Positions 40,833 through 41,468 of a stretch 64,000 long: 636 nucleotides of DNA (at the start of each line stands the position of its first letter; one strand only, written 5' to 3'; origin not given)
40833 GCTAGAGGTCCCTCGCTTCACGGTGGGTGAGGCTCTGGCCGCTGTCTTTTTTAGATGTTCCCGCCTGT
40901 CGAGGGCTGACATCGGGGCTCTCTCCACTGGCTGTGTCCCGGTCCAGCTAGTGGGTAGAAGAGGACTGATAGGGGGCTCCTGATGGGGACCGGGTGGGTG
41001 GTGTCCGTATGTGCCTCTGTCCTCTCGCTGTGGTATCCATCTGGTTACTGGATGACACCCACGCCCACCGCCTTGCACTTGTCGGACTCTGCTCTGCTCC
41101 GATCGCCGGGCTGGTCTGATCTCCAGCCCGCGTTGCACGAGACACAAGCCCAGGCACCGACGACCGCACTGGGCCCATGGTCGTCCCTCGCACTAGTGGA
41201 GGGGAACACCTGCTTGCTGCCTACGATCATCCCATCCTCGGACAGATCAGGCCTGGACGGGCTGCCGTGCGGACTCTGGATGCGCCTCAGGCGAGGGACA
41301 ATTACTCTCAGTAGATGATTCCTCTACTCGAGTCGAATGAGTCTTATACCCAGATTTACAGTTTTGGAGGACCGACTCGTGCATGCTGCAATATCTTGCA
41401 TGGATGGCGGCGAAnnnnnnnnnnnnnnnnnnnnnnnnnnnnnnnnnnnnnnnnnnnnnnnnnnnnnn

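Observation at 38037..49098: Near-identical VSP coding sequences arranged as a 2.1-kb inverted repeat around an HCMP gene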

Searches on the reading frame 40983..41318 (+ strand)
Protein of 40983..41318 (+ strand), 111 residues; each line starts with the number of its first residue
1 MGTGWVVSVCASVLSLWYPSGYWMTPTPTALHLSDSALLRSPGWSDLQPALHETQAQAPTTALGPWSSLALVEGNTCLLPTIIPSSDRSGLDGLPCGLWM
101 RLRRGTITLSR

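Call 51: list_cluster_members(proteins=[window:40983-41318:+, window:39899-40198:+, window:41045-41230:-, window:49600-49839:+, window:48917-49204:-, window:50136-53099:-, P0141, window:49203-49391:+, window:41177-41314:+, window:35103-36302:+])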
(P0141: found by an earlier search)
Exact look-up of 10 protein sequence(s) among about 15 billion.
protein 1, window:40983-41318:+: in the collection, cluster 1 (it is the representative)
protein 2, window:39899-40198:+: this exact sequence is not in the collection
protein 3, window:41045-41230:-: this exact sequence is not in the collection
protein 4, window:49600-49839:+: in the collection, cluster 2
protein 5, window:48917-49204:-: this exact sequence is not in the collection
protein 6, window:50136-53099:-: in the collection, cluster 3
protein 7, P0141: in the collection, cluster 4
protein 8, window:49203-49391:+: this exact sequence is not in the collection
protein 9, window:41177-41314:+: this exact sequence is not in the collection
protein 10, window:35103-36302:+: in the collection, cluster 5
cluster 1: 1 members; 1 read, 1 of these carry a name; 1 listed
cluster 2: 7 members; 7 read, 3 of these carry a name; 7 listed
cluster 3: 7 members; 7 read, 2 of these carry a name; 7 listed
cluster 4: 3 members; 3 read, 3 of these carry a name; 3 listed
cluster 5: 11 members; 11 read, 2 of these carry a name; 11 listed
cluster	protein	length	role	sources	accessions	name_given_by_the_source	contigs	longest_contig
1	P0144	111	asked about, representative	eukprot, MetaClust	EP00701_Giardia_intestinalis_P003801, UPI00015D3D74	XP_001707625.1 Hypothetical protein GL50803_19396 [Giardia lamblia ATCC 50803] | status=active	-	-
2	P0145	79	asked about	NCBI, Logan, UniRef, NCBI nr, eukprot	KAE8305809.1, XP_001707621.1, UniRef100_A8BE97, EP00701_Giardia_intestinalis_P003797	Protein kinase [Giardia duodenalis] | Protein kinase n=1 Tax=Giardia intestinalis (strain ATCC 50803 / WB clone C6) ... | Protein kinase [Giardia intestinalis]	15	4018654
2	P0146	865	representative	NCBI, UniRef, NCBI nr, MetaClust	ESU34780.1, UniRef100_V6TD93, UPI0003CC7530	Ankyrin repeat protein [Giardia duodenalis] | Ankyrin repeat protein n=1 Tax=Giardia intestinalis TaxID=5741 RepID=V6TD93_GIAIN | Ankyrin repeat protein [Giardia intestinalis]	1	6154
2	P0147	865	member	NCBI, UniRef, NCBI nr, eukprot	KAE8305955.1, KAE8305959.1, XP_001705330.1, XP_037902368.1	Kinase, NEK [Giardia duodenalis] | Kinase, NEK n=1 Tax=Giardia intestinalis (strain ATCC 50803 / WB clone C6) TaxID=184922 ... | Kinase, NEK [Giardia intestinalis]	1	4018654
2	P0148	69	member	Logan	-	-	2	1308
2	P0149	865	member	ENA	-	-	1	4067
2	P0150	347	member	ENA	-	-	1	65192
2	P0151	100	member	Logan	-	-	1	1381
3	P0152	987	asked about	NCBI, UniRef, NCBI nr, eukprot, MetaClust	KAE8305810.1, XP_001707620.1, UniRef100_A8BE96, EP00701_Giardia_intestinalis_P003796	Kinase, NEK [Giardia duodenalis] | Kinase, NEK n=1 Tax=Giardia intestinalis (strain ATCC 50803 / WB clone C6) TaxID=184922 ... | Kinase, NEK [Giardia intestinalis]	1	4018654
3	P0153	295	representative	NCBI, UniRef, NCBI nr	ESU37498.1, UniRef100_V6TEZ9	Hypothetical protein DHA2_152774 [Giardia duodenalis] | non-specific serine/threonine protein kinase n=1 Tax=Giardia intestinalis TaxID=5741 ... | Hypothetical protein DHA2_152774 [Giardia intestinalis]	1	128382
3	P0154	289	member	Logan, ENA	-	-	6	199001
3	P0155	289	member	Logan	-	-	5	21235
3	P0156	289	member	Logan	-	-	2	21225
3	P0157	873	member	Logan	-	-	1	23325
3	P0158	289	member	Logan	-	-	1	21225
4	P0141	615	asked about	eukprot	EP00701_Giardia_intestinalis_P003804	XP_001707628.1 VSP [Giardia lamblia ATCC 50803]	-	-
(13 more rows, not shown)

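Call 58: find_encoding_contigs(protein=window:40983-41318:+, flank=10000, max_places=8)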
Protein window:40983-41318:+ (111 aa): no gene with exactly this product is on record in the collection.

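Call 59: find_encoding_contigs(protein=P0154, flank=10000, max_places=8)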
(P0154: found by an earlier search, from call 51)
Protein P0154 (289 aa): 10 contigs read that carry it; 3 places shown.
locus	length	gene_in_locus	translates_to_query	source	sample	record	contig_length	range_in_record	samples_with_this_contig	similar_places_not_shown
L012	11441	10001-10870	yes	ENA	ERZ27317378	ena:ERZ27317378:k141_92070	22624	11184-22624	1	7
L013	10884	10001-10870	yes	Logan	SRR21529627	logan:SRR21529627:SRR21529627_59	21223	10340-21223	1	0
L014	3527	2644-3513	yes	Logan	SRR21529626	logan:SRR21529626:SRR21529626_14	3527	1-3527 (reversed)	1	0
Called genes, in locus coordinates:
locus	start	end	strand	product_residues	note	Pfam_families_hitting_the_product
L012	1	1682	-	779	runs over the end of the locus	-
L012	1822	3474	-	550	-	-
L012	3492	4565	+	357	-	-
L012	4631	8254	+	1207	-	-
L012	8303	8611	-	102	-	PF00240:ubiquitin, PF11976:Rad60-SLD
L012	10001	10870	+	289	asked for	PF00069:Pkinase, PF07714:PK_Tyr_Ser-Thr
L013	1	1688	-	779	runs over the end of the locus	-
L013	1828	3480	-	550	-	-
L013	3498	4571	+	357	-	-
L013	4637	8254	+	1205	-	-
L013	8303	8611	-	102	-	PF00240:ubiquitin, PF11976:Rad60-SLD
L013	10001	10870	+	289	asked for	PF00069:Pkinase, PF07714:PK_Tyr_Ser-Thr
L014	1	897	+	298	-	?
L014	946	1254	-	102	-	PF00240:ubiquitin, PF11976:Rad60-SLD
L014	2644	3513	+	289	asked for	PF00069:Pkinase, PF07714:PK_Tyr_Ser-Thr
